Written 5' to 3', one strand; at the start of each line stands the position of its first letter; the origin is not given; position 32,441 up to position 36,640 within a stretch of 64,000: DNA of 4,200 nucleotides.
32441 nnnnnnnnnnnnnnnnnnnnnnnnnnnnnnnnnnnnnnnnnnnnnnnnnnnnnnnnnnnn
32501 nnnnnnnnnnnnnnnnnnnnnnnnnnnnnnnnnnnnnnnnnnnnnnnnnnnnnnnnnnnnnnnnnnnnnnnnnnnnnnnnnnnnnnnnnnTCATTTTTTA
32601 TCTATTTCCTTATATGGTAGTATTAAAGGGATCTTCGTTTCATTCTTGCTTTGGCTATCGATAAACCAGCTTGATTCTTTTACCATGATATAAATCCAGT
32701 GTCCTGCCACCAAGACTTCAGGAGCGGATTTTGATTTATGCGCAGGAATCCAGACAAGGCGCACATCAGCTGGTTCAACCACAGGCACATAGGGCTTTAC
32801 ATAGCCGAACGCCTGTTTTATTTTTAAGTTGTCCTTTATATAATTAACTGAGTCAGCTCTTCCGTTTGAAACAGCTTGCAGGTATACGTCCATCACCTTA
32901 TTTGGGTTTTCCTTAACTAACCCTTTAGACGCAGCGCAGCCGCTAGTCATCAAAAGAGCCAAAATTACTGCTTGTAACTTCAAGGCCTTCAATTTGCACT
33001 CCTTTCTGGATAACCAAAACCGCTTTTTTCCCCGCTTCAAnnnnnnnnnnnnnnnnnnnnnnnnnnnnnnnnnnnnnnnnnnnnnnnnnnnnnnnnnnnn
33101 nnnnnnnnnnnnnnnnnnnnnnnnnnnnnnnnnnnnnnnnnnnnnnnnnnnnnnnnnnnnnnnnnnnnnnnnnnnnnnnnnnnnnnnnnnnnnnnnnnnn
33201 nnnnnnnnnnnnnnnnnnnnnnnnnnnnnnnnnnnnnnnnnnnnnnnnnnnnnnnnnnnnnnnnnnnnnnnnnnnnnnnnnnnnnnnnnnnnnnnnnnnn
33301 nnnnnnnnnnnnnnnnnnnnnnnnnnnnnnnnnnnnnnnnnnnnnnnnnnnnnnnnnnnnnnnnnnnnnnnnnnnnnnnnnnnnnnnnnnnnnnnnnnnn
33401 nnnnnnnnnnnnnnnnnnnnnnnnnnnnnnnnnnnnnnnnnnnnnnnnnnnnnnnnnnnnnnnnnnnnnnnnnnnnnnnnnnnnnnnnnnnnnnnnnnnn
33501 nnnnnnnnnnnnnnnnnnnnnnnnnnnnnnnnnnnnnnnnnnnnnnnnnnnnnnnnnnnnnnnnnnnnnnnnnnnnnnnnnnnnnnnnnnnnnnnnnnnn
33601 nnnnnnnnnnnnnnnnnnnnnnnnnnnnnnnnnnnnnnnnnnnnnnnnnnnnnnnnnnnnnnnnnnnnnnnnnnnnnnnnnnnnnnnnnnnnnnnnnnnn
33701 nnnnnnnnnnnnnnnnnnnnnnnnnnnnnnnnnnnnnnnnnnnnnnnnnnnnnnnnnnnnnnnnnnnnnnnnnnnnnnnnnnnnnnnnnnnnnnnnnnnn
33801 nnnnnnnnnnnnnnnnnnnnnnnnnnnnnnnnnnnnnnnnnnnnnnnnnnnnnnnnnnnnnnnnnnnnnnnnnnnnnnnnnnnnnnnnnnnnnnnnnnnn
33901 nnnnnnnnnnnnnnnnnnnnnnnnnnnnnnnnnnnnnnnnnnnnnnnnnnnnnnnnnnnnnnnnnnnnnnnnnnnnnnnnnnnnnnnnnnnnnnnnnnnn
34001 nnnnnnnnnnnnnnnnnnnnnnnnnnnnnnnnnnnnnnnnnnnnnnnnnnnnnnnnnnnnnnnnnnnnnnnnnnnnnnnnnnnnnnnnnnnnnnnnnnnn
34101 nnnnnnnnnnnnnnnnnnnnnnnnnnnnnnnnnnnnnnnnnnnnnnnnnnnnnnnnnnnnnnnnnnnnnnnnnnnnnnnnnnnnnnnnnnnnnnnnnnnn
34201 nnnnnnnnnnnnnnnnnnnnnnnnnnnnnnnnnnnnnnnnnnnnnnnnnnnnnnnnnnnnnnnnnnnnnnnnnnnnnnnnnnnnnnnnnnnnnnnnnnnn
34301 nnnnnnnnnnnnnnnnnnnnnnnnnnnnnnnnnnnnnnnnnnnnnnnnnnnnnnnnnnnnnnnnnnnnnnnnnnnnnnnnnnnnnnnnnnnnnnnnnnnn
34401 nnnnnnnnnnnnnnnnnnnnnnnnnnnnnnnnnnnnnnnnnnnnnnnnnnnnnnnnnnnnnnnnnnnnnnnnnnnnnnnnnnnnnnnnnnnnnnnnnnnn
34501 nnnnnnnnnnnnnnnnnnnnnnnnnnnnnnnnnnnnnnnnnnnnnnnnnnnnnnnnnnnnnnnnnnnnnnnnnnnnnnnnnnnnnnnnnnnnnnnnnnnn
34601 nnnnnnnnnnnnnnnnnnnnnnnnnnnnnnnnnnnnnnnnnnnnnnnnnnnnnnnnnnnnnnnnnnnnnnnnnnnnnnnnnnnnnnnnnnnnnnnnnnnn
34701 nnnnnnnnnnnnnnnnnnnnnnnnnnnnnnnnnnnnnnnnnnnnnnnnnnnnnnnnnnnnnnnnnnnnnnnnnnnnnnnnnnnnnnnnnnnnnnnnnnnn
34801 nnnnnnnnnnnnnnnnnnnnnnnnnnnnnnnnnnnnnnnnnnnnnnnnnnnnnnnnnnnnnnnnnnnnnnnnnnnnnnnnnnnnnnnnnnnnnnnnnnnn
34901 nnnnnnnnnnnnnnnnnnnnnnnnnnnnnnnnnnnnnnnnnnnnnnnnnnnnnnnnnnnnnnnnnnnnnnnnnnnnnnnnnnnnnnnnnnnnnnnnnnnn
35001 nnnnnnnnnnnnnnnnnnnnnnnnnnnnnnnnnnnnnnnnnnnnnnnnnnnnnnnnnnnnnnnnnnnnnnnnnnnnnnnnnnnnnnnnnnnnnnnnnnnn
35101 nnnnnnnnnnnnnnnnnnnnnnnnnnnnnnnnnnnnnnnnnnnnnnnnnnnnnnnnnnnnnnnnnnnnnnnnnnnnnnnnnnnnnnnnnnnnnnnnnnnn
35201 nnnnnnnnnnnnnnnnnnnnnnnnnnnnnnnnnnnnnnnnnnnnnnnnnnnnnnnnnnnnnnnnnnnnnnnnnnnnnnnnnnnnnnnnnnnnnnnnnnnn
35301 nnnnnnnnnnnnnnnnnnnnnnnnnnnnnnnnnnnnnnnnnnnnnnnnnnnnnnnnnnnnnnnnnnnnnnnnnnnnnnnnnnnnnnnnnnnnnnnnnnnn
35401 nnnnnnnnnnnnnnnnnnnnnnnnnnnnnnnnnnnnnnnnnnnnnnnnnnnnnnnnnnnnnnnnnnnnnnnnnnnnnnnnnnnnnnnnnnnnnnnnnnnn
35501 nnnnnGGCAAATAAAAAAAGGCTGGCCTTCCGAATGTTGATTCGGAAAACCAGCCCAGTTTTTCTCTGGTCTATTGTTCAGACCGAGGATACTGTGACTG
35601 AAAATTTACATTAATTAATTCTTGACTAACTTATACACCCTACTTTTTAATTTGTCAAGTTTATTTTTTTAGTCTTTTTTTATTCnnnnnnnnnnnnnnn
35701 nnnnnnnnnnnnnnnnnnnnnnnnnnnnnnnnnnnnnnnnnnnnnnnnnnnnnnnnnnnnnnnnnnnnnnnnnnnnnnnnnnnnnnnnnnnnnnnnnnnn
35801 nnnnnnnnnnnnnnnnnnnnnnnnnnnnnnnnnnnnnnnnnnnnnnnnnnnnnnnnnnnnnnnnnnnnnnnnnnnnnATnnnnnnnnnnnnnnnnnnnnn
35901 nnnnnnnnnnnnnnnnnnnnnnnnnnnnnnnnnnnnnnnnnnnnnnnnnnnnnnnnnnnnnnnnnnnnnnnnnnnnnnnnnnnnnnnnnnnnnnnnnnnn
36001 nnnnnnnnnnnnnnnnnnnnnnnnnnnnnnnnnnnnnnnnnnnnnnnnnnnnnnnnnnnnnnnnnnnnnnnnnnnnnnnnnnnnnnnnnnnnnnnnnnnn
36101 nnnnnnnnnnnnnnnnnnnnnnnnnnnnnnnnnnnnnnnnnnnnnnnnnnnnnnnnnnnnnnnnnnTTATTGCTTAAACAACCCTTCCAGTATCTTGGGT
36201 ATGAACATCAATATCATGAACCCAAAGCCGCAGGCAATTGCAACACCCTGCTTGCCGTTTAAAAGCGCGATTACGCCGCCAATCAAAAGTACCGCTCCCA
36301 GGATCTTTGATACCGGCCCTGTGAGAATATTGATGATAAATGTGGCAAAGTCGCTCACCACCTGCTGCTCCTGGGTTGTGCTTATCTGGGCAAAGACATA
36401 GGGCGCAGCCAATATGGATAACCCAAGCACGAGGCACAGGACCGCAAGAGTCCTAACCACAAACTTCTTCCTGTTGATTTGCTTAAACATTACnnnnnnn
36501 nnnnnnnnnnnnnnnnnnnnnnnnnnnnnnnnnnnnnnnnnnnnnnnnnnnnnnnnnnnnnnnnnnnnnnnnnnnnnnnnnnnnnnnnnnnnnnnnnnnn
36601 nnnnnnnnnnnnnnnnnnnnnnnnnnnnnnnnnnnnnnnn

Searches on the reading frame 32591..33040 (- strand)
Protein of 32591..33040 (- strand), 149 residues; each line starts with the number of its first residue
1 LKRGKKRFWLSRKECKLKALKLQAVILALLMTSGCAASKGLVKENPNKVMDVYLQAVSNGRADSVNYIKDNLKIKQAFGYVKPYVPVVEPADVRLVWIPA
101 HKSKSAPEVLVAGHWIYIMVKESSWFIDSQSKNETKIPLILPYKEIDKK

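Call 10: search_protein_families(library=pfam, proteins=[window:32591-33040:-], max_evalue=0.01)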
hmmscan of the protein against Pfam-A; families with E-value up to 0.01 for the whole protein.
window:32591-33040:- (149 aa): 1 family
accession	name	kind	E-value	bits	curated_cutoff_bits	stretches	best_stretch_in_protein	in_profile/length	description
PF09676.15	TraV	-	0.0002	22.8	21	1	57-125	61-128/128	Type IV conjugative transfer system lipoprotein (TraV)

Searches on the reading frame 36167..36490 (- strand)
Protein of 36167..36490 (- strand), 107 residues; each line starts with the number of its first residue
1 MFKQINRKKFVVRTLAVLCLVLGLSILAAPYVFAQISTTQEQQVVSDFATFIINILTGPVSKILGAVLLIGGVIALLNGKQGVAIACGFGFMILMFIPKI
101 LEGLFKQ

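Call 9: search_protein_families(library=pfam, proteins=[window:36167-36490:-], max_evalue=0.01)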
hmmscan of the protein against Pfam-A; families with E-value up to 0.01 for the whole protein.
window:36167-36490:- (107 aa): 2 families
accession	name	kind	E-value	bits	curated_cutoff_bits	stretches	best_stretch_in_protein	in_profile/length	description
PF04956.18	TrbC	-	6.8e-05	23.4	27.9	1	8-93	4-85/98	TrbC/VIRB2 pilin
PF09656.15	PGPGW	-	0.0011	18.9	23.3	0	17-36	26-45/53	Putative transmembrane protein (PGPGW)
